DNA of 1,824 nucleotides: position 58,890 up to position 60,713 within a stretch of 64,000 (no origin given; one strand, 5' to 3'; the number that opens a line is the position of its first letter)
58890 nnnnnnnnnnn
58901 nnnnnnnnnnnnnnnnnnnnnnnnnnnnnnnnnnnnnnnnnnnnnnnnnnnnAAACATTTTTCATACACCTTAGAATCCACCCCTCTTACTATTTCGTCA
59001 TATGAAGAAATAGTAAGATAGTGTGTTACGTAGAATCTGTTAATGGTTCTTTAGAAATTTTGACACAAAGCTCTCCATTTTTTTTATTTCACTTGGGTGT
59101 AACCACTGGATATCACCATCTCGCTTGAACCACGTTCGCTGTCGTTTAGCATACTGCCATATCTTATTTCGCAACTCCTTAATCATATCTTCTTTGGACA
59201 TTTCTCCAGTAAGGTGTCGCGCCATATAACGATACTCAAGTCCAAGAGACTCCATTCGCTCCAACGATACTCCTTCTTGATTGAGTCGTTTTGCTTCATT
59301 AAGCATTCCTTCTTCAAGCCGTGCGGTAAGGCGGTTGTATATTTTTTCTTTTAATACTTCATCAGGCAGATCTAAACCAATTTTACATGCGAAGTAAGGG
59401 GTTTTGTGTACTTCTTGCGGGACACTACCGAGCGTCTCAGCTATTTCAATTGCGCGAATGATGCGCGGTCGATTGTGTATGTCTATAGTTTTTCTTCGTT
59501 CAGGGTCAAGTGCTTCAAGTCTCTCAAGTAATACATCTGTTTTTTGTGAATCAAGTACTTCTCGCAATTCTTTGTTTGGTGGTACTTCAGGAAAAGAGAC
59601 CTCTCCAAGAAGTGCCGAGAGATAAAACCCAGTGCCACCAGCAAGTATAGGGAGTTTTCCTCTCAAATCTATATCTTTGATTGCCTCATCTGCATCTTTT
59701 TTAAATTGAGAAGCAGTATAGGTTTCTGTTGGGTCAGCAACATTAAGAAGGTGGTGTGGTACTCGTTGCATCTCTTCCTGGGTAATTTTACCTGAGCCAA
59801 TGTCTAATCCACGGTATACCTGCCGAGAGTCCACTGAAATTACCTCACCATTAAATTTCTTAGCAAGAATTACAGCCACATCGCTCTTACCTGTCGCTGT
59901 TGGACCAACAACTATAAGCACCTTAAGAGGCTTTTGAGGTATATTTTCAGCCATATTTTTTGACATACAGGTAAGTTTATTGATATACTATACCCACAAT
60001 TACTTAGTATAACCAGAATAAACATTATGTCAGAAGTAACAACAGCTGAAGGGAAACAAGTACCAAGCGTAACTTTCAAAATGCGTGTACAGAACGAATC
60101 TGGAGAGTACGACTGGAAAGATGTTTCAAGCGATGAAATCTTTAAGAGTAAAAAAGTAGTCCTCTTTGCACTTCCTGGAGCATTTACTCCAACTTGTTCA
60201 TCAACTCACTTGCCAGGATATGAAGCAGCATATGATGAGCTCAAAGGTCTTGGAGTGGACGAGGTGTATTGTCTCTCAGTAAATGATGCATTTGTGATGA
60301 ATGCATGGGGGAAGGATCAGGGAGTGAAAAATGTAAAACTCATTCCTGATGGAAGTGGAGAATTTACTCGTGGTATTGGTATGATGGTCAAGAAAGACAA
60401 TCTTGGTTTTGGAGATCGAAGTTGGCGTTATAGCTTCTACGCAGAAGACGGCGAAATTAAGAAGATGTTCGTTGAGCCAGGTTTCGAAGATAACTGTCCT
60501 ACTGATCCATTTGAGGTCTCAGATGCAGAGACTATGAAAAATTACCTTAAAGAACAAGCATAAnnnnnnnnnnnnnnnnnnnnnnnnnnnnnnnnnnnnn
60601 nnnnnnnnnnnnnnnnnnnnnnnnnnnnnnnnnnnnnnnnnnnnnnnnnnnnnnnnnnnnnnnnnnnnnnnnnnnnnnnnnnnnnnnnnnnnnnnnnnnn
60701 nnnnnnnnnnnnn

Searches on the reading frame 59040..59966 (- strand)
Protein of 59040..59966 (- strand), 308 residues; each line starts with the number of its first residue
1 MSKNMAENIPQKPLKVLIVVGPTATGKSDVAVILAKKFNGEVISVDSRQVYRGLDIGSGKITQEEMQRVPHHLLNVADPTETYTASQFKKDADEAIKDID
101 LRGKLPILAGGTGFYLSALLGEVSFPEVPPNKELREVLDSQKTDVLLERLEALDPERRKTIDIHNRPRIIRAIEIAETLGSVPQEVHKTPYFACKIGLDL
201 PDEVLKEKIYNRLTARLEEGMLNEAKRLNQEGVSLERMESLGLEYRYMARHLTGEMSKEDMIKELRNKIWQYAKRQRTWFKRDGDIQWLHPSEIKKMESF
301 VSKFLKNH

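Call 12: search_protein_families(library=pfam, proteins=[window:59040-59966:-], max_evalue=0.001)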
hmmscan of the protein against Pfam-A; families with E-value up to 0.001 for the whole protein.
window:59040-59966:- (308 aa): 2 families
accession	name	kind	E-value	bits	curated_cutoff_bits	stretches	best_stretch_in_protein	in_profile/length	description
PF01715.23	IPPT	-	1.1e-68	232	23.6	1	49-283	1-243/243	IPP transferase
PF01745.22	IPT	-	6.5e-10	39.2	20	1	15-69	2-56/233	Isopentenyl transferase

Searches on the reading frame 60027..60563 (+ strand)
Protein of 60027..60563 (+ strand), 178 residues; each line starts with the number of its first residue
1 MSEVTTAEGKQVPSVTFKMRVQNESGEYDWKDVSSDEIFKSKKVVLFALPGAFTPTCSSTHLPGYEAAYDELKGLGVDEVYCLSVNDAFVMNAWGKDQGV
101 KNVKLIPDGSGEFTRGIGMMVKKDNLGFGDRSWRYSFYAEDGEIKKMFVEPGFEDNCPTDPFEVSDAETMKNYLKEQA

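Call 12: search_protein_families(library=pfam, proteins=[window:60027-60563:+], max_evalue=0.001)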
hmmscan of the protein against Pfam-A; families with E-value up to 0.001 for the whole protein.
window:60027-60563:+ (178 aa): 2 families
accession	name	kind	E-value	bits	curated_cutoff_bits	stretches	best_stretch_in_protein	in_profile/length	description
PF08534.16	Redoxin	-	6.3e-29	101.1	26.6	1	8-153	2-137/148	Redoxin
PF00578.27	AhpC-TSA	-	3.3e-12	46.9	26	1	9-126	2-105/124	AhpC/TSA family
